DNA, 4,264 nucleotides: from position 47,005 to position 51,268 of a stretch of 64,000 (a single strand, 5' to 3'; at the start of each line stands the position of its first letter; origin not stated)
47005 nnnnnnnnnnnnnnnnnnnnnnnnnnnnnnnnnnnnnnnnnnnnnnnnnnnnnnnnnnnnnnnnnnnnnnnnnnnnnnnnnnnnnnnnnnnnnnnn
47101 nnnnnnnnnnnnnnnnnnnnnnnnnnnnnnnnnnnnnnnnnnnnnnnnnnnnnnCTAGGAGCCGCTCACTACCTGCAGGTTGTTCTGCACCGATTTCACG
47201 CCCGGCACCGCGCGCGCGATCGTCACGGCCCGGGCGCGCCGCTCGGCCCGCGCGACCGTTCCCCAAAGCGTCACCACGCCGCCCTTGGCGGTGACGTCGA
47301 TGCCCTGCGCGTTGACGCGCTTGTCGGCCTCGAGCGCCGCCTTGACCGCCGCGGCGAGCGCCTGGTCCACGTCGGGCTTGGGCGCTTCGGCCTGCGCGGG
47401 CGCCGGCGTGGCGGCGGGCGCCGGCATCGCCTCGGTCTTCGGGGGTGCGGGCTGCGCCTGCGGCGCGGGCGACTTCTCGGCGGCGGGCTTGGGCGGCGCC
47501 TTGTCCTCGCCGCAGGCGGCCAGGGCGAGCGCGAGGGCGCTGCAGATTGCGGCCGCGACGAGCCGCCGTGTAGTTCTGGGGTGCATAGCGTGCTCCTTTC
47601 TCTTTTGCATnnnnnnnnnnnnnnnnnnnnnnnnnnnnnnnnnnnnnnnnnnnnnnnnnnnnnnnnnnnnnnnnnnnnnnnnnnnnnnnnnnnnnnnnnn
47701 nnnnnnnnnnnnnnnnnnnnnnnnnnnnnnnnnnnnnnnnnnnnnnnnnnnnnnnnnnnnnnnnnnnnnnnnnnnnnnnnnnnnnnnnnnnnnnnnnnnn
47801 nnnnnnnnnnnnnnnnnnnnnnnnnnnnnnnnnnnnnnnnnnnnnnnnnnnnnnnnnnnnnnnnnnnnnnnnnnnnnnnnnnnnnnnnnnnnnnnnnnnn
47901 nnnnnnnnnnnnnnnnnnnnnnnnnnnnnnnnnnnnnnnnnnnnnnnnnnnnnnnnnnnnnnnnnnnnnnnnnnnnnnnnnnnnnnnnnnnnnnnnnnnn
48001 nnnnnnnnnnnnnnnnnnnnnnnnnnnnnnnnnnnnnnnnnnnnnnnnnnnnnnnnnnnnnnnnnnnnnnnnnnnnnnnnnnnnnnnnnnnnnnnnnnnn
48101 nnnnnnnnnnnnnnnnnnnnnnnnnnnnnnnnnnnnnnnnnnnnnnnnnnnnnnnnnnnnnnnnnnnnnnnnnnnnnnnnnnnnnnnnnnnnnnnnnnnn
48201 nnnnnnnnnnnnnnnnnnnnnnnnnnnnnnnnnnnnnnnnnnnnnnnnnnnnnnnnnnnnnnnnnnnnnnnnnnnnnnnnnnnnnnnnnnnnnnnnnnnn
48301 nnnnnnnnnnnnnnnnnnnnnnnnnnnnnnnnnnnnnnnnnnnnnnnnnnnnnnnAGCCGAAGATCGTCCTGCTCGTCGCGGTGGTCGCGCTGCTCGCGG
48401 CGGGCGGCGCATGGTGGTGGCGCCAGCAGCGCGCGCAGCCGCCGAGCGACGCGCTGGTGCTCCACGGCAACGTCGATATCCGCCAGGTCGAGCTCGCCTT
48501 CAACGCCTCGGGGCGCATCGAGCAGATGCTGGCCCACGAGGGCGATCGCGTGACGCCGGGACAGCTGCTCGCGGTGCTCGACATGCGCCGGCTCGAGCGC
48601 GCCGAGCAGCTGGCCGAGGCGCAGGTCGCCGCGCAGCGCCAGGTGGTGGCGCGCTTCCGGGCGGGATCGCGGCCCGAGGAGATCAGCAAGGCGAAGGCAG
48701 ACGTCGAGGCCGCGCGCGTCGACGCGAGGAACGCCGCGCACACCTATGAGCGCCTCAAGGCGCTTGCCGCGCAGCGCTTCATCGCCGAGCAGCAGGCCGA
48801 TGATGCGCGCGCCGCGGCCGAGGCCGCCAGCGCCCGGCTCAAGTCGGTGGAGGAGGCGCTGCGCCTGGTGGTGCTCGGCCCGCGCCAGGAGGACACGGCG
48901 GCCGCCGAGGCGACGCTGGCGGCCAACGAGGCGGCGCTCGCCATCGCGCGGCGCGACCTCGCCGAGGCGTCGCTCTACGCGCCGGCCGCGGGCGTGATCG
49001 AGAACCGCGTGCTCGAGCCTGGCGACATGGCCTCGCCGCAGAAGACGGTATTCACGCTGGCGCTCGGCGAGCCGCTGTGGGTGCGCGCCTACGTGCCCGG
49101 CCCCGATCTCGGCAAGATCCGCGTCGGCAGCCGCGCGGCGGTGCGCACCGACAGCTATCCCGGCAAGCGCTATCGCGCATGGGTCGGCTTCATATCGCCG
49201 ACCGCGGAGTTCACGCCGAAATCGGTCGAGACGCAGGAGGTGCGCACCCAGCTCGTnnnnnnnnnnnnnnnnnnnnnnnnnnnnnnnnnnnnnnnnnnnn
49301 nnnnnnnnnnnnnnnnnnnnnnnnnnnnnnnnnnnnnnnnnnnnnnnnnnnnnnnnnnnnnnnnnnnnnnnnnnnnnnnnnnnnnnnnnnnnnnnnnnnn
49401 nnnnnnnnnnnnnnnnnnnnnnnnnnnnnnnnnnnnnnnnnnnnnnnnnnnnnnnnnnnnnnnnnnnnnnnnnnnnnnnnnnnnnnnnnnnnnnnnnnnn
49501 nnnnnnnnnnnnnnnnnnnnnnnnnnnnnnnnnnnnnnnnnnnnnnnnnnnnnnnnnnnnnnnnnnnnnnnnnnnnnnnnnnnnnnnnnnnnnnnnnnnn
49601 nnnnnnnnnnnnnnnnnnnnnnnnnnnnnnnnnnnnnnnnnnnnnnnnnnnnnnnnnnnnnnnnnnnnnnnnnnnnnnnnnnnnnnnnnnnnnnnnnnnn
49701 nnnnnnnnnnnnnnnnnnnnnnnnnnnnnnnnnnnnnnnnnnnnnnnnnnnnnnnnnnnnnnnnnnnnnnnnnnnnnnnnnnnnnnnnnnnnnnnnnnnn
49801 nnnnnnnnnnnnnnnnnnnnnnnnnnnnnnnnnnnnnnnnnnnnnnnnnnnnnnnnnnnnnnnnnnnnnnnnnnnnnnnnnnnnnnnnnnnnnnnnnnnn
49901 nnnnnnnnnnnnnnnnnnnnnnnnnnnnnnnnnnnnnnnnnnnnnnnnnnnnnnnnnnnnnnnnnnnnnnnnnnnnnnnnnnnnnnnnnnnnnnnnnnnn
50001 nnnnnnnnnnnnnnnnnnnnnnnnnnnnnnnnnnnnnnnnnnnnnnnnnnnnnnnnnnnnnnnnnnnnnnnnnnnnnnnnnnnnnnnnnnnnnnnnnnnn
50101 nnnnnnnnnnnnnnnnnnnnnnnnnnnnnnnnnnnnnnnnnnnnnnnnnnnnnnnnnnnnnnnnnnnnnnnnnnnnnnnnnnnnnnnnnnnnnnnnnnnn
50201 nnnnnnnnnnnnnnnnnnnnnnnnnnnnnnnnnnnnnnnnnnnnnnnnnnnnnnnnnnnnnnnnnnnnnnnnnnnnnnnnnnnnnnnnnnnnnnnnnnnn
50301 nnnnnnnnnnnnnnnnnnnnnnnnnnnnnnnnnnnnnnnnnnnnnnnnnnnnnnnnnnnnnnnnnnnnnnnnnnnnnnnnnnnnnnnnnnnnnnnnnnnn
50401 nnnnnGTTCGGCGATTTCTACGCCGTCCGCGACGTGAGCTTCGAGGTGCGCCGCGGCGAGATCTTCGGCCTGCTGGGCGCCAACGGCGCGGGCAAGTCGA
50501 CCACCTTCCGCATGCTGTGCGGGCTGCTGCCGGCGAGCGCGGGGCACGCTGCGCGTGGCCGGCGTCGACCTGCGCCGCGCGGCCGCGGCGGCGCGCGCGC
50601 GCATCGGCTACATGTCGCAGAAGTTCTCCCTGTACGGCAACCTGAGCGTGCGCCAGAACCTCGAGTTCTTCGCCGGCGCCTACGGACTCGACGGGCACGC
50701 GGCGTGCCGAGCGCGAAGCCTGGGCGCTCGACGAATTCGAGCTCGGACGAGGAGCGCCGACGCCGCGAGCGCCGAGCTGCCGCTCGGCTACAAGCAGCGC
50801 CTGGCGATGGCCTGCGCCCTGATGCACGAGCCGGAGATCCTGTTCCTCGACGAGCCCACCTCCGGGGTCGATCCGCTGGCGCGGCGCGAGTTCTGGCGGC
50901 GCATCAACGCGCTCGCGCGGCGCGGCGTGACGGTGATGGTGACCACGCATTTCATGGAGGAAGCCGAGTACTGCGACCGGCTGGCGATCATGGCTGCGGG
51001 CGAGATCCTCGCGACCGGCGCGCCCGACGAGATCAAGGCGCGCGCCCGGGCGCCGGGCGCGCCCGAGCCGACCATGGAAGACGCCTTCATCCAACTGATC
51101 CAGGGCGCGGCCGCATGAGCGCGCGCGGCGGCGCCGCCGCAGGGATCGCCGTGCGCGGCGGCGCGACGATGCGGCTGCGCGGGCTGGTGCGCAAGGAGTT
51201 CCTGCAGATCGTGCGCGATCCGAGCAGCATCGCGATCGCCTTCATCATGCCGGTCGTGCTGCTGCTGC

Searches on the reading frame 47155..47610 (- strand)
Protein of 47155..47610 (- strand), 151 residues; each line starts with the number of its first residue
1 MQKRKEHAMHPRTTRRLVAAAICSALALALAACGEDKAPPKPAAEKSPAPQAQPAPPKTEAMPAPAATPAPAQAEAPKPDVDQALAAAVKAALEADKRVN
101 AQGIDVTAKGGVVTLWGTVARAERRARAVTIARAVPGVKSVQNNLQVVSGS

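Call 92: search_protein_families(library=pfam, proteins=[window:47155-47610:-], max_evalue=0.00001)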
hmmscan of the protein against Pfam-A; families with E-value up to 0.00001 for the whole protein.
window:47155-47610:- (151 aa): 1 family
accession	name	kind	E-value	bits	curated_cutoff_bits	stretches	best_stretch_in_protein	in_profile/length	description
PF04972.22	BON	-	7.5e-18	65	27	1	82-148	2-68/69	BON domain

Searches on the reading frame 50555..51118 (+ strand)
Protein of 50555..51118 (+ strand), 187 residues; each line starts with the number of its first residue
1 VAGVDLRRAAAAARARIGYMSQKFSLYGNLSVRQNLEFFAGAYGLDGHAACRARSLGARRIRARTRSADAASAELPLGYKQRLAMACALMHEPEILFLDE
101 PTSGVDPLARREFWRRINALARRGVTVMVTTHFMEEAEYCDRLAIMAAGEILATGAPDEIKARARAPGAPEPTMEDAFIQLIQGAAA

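Call 92: search_protein_families(library=pfam, proteins=[window:50555-51118:+], max_evalue=0.00001)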
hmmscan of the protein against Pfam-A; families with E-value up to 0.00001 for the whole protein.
window:50555-51118:+ (187 aa): 2 families
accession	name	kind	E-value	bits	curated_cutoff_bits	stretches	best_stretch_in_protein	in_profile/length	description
PF00005.33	ABC_tran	-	1.7e-10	42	25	1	8-103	51-137/137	ABC transporter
PF13304.12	AAA_21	-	1.8e-08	35.3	27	1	83-132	248-298/304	AAA domain, putative AbiEii toxin, Type IV TA system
